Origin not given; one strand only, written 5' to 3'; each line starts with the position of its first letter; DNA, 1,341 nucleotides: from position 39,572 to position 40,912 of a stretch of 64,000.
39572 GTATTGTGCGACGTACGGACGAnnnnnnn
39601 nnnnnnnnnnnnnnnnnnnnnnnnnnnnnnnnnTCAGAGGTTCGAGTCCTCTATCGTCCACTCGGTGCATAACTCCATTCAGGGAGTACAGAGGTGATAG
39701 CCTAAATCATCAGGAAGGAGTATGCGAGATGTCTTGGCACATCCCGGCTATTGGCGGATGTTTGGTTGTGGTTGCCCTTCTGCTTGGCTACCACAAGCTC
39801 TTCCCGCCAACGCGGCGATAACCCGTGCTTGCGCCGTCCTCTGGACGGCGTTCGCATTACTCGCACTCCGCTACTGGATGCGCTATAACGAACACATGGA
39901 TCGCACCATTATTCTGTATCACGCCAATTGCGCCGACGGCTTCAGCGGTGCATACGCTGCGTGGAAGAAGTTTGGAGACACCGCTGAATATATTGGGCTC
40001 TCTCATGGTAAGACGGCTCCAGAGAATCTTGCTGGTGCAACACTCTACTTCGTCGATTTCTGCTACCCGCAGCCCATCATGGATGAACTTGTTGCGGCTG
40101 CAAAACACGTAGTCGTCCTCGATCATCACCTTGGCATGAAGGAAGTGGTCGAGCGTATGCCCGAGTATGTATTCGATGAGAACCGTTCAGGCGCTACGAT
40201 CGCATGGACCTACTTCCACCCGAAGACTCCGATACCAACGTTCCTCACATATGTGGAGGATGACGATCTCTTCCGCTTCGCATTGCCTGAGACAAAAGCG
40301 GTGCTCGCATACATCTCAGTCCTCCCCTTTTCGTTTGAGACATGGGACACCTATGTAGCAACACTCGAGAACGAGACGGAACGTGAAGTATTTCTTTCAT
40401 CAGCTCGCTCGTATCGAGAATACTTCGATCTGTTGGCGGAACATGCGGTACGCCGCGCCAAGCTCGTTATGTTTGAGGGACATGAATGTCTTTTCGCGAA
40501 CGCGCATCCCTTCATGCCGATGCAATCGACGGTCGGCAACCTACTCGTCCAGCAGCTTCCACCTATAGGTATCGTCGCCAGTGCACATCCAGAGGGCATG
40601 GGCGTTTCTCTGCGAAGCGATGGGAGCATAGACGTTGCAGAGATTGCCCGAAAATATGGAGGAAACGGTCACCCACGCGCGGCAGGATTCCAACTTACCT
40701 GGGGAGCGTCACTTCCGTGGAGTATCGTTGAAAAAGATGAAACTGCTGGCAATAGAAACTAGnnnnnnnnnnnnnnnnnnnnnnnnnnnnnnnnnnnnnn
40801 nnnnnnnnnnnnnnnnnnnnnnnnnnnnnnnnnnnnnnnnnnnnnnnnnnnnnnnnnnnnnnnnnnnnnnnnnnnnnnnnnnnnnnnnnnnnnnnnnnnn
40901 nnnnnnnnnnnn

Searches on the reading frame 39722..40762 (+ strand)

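Call 51: search_protein_families(library=pfam, proteins=[window:39722-40762:+], max_evalue=0.01)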
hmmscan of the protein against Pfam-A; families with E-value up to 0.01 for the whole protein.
window:39722-40762:+ (346 aa): 2 families
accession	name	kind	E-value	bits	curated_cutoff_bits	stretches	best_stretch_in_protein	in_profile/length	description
PF02272.25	DHHA1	-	1.2e-07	32.5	25.9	1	279-326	30-84/102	DHHA1 domain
PF01368.27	DHH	-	0.0035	18.1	28.1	1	71-165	12-102/125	DHH family, N-terminal domain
